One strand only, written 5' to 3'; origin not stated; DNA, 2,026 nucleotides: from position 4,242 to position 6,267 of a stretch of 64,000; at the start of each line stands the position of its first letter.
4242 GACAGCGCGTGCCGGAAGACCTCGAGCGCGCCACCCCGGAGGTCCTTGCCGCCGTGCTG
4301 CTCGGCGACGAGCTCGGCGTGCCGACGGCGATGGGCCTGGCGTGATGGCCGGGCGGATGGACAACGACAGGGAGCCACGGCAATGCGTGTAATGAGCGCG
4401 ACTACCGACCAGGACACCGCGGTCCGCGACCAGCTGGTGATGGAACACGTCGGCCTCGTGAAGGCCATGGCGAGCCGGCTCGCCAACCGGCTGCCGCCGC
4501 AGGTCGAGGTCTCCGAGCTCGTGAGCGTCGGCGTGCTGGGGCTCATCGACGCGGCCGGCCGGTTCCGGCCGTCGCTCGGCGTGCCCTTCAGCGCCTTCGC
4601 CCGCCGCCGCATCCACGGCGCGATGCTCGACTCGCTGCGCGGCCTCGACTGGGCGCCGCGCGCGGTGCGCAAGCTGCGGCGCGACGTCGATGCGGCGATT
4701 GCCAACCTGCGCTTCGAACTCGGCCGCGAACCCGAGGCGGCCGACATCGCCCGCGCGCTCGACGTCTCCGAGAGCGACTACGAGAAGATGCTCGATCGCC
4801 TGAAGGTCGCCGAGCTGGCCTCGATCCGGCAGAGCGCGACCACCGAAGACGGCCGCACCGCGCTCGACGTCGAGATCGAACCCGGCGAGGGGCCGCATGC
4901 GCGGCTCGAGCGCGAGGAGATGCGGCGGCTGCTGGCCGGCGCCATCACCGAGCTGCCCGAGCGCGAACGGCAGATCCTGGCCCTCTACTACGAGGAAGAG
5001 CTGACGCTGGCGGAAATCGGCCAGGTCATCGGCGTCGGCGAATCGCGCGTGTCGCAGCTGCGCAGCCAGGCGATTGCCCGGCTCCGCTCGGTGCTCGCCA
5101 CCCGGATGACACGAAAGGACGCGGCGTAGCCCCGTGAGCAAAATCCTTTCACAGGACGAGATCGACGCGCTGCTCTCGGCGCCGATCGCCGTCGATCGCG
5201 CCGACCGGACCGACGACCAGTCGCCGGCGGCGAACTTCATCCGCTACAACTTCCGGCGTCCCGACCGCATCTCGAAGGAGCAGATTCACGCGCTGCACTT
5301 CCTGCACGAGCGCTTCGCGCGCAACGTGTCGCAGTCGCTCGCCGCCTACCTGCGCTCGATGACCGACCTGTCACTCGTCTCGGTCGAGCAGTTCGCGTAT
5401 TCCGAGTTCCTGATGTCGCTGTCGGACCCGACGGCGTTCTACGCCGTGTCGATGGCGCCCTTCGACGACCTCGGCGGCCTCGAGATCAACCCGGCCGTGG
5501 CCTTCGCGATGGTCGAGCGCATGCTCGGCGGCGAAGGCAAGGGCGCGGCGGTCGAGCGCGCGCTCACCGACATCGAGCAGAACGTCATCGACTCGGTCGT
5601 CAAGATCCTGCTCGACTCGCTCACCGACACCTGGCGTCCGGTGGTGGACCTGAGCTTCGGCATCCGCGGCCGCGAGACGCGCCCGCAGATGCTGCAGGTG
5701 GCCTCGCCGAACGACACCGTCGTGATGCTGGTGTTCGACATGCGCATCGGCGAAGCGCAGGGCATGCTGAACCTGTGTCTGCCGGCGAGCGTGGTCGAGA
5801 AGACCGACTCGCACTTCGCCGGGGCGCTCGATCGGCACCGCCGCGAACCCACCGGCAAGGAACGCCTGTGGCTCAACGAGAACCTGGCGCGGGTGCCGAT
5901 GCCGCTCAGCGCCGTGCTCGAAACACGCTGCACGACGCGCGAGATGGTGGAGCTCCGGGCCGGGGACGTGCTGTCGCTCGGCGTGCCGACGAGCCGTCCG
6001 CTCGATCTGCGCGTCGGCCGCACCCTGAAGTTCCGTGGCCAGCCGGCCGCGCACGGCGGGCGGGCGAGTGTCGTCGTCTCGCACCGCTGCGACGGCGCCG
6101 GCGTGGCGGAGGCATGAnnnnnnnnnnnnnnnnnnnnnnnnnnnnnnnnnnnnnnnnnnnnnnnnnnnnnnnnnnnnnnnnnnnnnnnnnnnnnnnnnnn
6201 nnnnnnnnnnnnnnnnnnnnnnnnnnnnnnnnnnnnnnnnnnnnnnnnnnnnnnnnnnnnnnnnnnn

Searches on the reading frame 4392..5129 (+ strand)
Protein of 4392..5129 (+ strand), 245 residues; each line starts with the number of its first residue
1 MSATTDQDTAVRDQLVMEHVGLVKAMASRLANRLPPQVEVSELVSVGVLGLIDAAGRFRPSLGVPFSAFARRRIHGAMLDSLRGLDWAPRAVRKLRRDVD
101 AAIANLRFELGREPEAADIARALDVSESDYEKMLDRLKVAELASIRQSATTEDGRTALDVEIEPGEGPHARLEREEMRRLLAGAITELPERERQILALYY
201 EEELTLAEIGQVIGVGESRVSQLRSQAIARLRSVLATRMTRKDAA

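Call 19: search_protein_families(library=pfam, proteins=[window:4392-5129:+], max_evalue=0.01)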
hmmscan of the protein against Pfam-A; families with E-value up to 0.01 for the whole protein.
window:4392-5129:+ (245 aa): 6 families
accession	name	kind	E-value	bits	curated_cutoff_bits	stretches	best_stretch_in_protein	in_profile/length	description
PF04545.22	Sigma70_r4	-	3.8e-17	62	24.1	1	184-232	1-49/50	Sigma-70, region 4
PF04542.20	Sigma70_r2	-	1e-13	51.3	24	1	15-87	1-70/71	Sigma-70 region 2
PF08281.18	Sigma70_r4_2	-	8.5e-11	41.8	25.7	1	179-231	2-54/54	Sigma-70, region 4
PF04539.22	Sigma70_r3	-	5.9e-07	29.9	25.3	1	96-140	3-47/78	Sigma-70 region 3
PF13384.12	HTH_23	-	0.0017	18.5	24.6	0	190-226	4-40/50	Homeodomain-like domain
PF12802.13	MarR_2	-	0.0096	16.5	27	0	194-223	10-40/61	MarR family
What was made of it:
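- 4392..5129 (+): fliA, the sigma-28 factor presumed to read P1-P3. Pfam sigma-70 regions r2, r3 and r4 (call 19).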

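Call 79: search_protein_families(library=ncbifam, proteins=[window:4392-5129:+], max_evalue=0.001)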
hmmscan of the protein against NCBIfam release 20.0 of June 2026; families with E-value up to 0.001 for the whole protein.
window:4392-5129:+ (245 aa): 66 families (the best 25 are shown)
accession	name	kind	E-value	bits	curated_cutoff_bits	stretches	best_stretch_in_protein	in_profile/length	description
NF005413.0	PRK06986.1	subfamily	1.6e-70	237.6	201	1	4-237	7-238/241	RNA polymerase sigma factor FliA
TIGR02479.1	FliA_WhiG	subfamily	1.1e-69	234.6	189.6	1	15-235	1-223/224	FliA/WhiG family RNA polymerase sigma factor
NF004935.0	PRK06288.1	equivalog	2.1e-64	217.8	343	1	5-237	28-264/270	RNA polymerase sigma factor WhiG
NF005809.0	PRK07670.1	equivalog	2.6e-50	171.3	326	1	5-238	18-253/255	FliA/WhiG family RNA polymerase sigma factor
NF004572.0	PRK05911.1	equivalog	6.5e-43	146.9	378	1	7-236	20-254/257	RNA polymerase sigma factor sigma-28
TIGR02980.1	SigBFG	subfamily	4.5e-34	118.1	234.35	1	9-234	2-225/227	SigB/SigF/SigG family RNA polymerase sigma factor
TIGR02937.1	sigma70-ECF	superfamily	4.7e-31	107.7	42.9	1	12-234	3-164/165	sigma-70 family RNA polymerase sigma factor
NF009091.0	PRK12427.1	equivalog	7.8e-31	107.5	339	1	16-235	21-231/233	FliA/WhiG family RNA polymerase sigma factor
NF005644.0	PRK07408.1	subfamily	1.5e-30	106.7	261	1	6-237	23-255/258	RNA polymerase sigma factor SigF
TIGR02941.1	Sigma_B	equivalog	4e-24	85.5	315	1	5-234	24-252/255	RNA polymerase sigma factor SigB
NF005514.0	PRK07122.1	subfamily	3e-23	82.3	372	1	3-235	33-263/264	RNA polymerase sigma factor SigF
NF005693.0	PRK07500.1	equivalog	4.8e-22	78.4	315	1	6-241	36-283/289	RNA polymerase factor sigma-32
TIGR02997.1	Sig70-cyanoRpoD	subfamily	1.7e-20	73.5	384.5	1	6-232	70-298/298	RNA polymerase sigma factor, RpoD/SigA family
NF004207.0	PRK05657.1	equivalog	2.2e-19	70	394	1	6-244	85-326/329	RNA polymerase sigma factor RpoS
TIGR02394.1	rpoS_proteo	equivalog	2.5e-19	69.9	378.7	1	7-243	43-282/285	RNA polymerase sigma factor RpoS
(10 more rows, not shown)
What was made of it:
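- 4392..5129 (+): NCBIfam NF005413 at 238 bits (cut-off 201) and TIGR02479 FliA_WhiG at 235 bits (cut-off 190) (call 79).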

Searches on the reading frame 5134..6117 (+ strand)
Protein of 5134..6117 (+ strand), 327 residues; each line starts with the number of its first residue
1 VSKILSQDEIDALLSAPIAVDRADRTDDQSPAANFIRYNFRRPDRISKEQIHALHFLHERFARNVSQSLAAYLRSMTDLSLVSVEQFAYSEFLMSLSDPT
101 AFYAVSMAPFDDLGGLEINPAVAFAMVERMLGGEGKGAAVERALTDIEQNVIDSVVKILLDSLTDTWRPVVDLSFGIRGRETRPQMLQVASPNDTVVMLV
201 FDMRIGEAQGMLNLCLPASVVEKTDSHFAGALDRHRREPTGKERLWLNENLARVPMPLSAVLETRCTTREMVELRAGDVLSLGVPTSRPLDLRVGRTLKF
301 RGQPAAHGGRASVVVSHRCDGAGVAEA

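Call 46: search_protein_families(library=pfam, proteins=[window:5134-6117:+], max_evalue=5)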
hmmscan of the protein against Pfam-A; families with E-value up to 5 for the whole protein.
window:5134-6117:+ (327 aa): 4 families
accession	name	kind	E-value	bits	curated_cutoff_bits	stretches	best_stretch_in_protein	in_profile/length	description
PF02154.20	FliM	-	3.5e-57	193.9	27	1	38-223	1-187/192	Flagellar motor switch protein FliM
PF01052.25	FliMN_C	-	3.3e-13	49.8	23.8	1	250-316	2-69/73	Type III flagellar switch regulator (C-ring) FliN C-term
PF17102.10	Stealth_CR3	-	0.0033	17.8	24.2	1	52-83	10-41/49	Stealth protein CR3, conserved region 3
PF23506.1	YqgH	-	0.15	12.8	27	1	54-69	6-22/27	YqgH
